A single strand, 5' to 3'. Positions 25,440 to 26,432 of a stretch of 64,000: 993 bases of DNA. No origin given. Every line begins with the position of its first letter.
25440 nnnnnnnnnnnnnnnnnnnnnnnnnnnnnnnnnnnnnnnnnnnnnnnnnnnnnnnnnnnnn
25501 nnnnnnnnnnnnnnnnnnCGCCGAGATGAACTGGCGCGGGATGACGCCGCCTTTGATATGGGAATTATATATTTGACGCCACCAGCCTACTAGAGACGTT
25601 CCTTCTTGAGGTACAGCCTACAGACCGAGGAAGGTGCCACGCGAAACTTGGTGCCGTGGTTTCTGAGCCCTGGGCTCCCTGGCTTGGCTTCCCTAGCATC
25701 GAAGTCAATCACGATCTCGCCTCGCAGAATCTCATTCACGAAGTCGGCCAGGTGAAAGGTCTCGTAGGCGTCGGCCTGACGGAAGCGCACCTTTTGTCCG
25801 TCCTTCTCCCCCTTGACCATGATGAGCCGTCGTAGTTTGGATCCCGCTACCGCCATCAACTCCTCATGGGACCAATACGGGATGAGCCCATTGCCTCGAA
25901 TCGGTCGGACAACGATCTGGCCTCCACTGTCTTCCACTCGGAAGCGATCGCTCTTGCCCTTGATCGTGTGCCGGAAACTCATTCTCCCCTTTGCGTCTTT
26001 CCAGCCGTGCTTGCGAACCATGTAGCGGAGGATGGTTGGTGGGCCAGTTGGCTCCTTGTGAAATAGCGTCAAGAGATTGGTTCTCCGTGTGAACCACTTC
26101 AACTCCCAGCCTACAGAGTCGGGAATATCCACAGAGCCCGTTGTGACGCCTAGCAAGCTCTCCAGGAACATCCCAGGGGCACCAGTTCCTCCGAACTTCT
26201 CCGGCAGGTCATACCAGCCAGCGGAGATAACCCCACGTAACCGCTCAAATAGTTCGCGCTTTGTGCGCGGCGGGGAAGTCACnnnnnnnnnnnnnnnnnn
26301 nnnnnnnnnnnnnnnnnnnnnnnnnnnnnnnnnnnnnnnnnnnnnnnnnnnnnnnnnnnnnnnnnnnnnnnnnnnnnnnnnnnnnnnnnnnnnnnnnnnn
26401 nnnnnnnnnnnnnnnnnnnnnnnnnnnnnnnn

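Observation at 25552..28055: IS1595-family transposable unit carrying a complete Type II R-M operon, inserted into an EF-G gene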

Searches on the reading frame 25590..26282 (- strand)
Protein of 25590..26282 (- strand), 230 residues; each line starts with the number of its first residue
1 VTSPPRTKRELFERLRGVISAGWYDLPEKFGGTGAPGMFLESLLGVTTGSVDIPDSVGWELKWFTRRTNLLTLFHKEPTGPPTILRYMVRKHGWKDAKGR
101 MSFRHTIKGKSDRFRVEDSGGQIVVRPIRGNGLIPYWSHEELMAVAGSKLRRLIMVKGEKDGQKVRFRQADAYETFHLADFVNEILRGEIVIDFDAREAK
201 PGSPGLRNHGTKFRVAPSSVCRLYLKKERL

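Call 6: search_protein_families(library=pfam, proteins=[window:25590-26282:-], max_evalue=0.01)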
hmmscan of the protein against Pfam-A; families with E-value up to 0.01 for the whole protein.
window:25590-26282:- (230 aa): 1 family
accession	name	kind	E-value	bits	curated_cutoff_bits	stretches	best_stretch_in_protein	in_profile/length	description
PF15515.12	MvaI_BcnI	-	4.6e-24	86.1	25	1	14-224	3-227/227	MvaI/BcnI restriction endonuclease family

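Call 7: search_protein_families(library=ncbifam, proteins=[window:25590-26282:-], max_evalue=0.01)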
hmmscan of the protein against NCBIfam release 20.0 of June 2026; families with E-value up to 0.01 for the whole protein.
window:25590-26282:- (230 aa): 0 families

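Call 46: search_solved_structures(query=window:25590-26282:-, max_evalue=1, show_alignments=2)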
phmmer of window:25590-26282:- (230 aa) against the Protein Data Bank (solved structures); distinct sequences matched with E-value up to 1: 3.
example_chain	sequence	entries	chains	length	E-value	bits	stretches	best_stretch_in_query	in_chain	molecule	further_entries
2oa9_A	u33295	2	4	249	8.2e-11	45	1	11-216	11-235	R.MvaI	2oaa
2odh_A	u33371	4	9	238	1.1e-07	34.8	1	7-230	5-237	R.BcnI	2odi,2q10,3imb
7jic_A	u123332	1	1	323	0.51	13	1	62-97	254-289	B-lymphocyte antigen CD19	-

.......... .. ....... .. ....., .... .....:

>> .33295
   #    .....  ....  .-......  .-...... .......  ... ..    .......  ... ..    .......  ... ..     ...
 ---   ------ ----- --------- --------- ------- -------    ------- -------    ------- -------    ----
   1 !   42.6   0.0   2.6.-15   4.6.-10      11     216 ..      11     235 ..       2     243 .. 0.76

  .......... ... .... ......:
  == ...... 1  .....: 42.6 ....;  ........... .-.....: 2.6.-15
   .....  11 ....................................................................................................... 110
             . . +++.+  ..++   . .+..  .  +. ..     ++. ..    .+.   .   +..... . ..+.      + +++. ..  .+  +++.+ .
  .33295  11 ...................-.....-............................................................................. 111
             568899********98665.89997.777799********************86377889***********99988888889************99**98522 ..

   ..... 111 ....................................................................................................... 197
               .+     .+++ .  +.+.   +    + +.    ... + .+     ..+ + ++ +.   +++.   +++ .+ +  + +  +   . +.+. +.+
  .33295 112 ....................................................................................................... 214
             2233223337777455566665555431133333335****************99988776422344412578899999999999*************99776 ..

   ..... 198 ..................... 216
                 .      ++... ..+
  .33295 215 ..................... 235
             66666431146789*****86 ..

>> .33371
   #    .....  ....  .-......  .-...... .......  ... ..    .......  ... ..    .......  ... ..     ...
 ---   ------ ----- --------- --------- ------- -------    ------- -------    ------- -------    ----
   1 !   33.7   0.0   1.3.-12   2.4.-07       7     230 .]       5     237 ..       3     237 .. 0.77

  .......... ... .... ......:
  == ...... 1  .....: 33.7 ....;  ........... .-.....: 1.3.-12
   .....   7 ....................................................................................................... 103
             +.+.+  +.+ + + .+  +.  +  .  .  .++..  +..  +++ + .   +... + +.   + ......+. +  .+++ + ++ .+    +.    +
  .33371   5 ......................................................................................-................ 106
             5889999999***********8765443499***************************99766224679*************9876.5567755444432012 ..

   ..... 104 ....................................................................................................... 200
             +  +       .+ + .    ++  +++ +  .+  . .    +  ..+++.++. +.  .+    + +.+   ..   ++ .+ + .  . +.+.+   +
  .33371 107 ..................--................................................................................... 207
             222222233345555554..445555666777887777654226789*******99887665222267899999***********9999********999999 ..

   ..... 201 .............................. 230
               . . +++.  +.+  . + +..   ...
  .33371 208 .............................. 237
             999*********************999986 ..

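Call 62: find_related_loci(query=window:25590-26282:-, collection=metagenome_contigs, flank=4000)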
Query window:25590-26282:- (230 aa) in metagenome_contigs; peptide patterns used: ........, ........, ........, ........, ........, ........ (x = any residue, [..] = any of these).
100 stretches matched a pattern; 5 encode a relative of the query (tblastn E <= 1e-3); 5 distinct loci.
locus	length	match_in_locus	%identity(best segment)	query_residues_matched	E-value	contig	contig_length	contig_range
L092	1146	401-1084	60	4-230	2e-101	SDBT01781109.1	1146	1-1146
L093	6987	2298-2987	58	1-230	1e-92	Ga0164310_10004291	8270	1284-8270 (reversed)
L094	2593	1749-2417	59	5-228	8e-90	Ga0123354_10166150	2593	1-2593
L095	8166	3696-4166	52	29-230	1e-63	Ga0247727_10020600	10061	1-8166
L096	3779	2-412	57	94-230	3e-52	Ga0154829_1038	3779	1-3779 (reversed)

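Call 67: find_homologous_proteins(query=window:25590-26282:-, max_evalue=0.00001)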
Query window:25590-26282:- (230 aa): 489 proteins with E <= 0.00001 among 1057 candidates; the best 120 are listed.
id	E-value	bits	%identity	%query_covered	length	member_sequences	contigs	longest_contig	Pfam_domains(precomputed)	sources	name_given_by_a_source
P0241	1.9e-126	438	100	84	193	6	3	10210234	PF15515.13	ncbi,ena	-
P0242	7.6e-122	423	77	100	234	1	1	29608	PF15515.13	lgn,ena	-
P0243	1.1e-119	416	77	99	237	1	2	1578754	PF15515.13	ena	-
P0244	3.1e-118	411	73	100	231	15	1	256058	PF15515.13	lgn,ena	-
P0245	6.4e-118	410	75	100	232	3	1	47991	PF15515.13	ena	-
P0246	9.5e-118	410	72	100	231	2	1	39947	PF15515.13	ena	-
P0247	1.1e-117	410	75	100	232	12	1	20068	PF15515.13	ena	-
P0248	2.7e-117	408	73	100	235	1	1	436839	PF15515.13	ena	-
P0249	7.3e-117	407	74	100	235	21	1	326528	PF15515.13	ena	-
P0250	1.0e-115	403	73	100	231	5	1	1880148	PF15515.13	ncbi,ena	-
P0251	1.7e-115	403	71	100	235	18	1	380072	PF15515.13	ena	-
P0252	6.9e-115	401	73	100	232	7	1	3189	PF15515.13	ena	-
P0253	7.5e-114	397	72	99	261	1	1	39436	PF15515.13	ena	-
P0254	9.8e-114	397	72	100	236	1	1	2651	PF15515.13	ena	-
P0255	5.0e-113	394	71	99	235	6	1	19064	PF15515.13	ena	-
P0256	6.2e-113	394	71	100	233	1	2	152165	PF15515.13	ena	-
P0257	2.1e-112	392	71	100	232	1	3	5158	PF15515.13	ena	-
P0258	2.1e-112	392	71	100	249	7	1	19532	PF15515.13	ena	-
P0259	2.0e-111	389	70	99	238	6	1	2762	PF15515.13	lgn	-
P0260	8.4e-111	387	71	99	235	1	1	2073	PF15515.13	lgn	-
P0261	2.5e-110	386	72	100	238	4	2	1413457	PF15515.13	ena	-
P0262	5.4e-110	384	70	100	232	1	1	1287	PF15515.13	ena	-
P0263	6.2e-110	384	69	98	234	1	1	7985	PF15515.13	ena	-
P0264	3.3e-108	379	71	100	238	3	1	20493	PF15515.13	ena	-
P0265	3.6e-108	379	68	99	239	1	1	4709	PF15515.13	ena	-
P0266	4.7e-108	378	72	98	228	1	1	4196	PF15515.13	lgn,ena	-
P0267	1.3e-107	377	68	100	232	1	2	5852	PF15515.13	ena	-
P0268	1.5e-107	377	69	100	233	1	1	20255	PF15515.13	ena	-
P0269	2.0e-107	376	68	99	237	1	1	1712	PF15515.13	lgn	-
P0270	2.1e-107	376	67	99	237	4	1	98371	PF15515.13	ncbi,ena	-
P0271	3.0e-107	376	68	99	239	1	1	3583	PF15515.13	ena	-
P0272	5.0e-107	375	74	93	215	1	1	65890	PF15515.13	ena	-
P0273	3.6e-106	372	67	99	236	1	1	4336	PF15515.13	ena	-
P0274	5.2e-106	371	69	100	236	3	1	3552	PF15515.13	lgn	-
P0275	4.5e-105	368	67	100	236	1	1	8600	PF15515.13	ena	-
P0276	5.7e-105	368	68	100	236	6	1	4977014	PF15515.13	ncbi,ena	-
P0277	2.6e-104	366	67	99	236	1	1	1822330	PF15515.13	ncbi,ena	-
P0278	2.8e-104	366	68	100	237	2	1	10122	PF15515.13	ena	-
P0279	5.7e-104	365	66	100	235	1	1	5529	PF15515.13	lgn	-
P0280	1.4e-103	363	76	88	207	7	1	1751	PF15515.13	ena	-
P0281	1.7e-103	363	68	96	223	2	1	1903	PF15515.13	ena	-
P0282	2.9e-103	362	67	100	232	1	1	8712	PF15515.13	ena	-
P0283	3.1e-103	362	64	99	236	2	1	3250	PF15515.13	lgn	-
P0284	3.5e-103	362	67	99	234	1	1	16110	PF15515.13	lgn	-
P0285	5.9e-103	361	69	98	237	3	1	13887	PF15515.13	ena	-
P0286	6.1e-103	361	66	99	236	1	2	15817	PF15515.13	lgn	-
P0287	1.2e-102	360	66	99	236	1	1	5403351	PF15515.13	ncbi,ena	-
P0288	6.1e-102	358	64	99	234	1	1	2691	PF15515.13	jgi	jgi:hypothetical protein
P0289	2.1e-101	356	66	99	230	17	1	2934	PF15515.13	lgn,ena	-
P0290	3.7e-101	356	65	99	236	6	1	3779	PF15515.13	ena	-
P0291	1.6e-100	353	65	100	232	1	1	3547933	PF15515.13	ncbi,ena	-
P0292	3.4e-100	352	67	99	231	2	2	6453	PF15515.13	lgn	-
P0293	4.3e-100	352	65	100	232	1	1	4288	PF15515.13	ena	-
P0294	6.8e-100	351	75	86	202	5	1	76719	PF15515.13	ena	-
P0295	2.1e-99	350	64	99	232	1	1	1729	PF15515.13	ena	-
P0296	9.2e-99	348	63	99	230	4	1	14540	PF15515.13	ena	-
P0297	2.9e-98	346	72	87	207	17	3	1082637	PF15515.13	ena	-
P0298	4.6e-98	345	66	92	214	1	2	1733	PF15515.13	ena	-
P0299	2.0e-97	343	63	100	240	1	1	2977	PF15515.13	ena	-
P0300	2.5e-97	343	66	93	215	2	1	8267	PF15515.13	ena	-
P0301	2.9e-97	343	62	100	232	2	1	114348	PF15515.13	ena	-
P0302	3.6e-97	342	64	100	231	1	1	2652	PF15515.13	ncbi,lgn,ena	-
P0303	3.7e-97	342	62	99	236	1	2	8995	PF15515.13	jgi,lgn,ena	-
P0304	4.7e-97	342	64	100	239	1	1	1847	PF15515.13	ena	-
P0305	1.2e-96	341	76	84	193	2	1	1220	PF15515.13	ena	-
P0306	1.4e-96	341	61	100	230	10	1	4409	PF15515.13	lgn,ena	-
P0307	1.5e-96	341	64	99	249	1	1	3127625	PF15515.13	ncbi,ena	-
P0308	3.9e-96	339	64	99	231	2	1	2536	PF15515.13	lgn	-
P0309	1.2e-95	338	62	99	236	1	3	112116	PF15515.13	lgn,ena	-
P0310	1.5e-95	337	63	100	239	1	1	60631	PF15515.13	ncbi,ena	-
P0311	1.8e-95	337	61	99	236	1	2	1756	PF15515.13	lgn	-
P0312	3.9e-95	336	64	98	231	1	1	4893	PF15515.13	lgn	-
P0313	6.4e-95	335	63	99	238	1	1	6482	PF15515.13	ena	-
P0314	1.2e-94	334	63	100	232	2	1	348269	PF15515.13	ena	-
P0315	1.3e-94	334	61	98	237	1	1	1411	PF15515.13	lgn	-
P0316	1.5e-94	334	74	84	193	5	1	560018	PF15515.13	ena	-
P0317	1.5e-94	334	63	99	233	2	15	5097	PF15515.13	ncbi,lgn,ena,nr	ncbi:MAG: hypothetical protein KC643_21740 [Nitrospira sp.]|nr:hypothetical protein [Nitrospira sp.]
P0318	2.5e-94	333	61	98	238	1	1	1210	PF15515.13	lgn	-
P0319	4.1e-94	333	61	99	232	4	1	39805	PF15515.13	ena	-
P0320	4.4e-94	332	60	100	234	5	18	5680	PF15515.13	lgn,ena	-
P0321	6.2e-94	332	61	98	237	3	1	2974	PF15515.13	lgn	-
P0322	1.9e-93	330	61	99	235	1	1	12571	PF15515.13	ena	-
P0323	2.1e-93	330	61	100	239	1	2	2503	PF15515.13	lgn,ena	-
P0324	2.8e-93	330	62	100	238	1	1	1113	PF15515.13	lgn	-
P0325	3.4e-93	330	63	100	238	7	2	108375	PF15515.13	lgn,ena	-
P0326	5.7e-93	329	61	99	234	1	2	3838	PF15515.13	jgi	jgi:hypothetical protein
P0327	9.5e-93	328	63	100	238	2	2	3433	PF15515.13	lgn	-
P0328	1.4e-92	327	61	100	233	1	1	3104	PF15515.13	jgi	jgi:hypothetical protein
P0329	2.2e-92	327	61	98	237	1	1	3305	PF15515.13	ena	-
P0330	2.2e-92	327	61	100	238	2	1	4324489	PF15515.13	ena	-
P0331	2.9e-92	326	62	99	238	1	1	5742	PF15515.13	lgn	-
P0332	2.9e-92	326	60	98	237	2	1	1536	PF15515.13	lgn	-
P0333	5.2e-92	326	59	100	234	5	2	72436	PF15515.13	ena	-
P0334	6.4e-92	325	60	99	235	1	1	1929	PF15515.13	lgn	-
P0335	7.0e-92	325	58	100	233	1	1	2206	PF15515.13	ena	-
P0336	7.4e-92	325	66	89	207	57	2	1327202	PF15515.13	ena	-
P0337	9.5e-92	325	61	99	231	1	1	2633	PF15515.13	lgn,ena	-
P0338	1.1e-91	325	60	98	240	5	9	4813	PF15515.13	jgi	jgi:hypothetical protein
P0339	1.1e-91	325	57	100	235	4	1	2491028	PF15515.13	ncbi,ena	-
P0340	1.2e-91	324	59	98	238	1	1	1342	PF15515.13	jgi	jgi:hypothetical protein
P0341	1.6e-91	324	62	98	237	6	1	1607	PF15515.13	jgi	-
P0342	1.8e-91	324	60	98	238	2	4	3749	PF15515.13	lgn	-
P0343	2.5e-91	323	61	100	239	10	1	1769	PF15515.13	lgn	-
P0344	3.0e-91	323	60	100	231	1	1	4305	PF15515.13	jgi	jgi:hypothetical protein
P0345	3.3e-91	323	60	100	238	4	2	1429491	PF15515.13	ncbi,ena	-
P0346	3.8e-91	323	59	99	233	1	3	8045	PF15515.13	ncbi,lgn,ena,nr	ncbi:MAG: hypothetical protein F4Z68_07900 [Nitrospira sp. SB0667_bin_9]|nr:hypothetical protein [Ni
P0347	4.3e-91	323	61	99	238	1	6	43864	PF15515.13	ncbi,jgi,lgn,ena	-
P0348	5.4e-91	322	61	100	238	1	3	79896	PF15515.13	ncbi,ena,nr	ncbi:MAG: MvaI/BcnI family restriction endonuclease [Chloroflexi bacterium]|nr:MvaI/BcnI family rest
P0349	6.5e-91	322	59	99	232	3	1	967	PF15515.13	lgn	-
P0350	9.6e-91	321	61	100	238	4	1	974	PF15515.13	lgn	-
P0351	9.7e-91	321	61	100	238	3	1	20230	PF15515.13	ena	-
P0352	1.0e-90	321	61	99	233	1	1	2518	PF15515.13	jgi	jgi:hypothetical protein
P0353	1.2e-90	321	60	98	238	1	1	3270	PF15515.13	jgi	jgi:hypothetical protein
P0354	1.2e-90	321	61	100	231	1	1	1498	PF15515.13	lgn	-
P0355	1.4e-90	321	60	100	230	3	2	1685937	PF15515.13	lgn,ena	-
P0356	2.2e-90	320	59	100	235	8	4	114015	PF15515.13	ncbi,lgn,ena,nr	ncbi:MAG: hypothetical protein F4038_07505 [Chloroflexi bacterium]|nr:hypothetical protein [Chlorofl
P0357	2.4e-90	320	60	99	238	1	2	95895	PF15515.13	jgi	-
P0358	3.1e-90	320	59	100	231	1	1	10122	PF15515.13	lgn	-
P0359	3.5e-90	320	60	100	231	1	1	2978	PF15515.13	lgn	-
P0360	4.4e-90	319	60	99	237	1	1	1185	PF15515.13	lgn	-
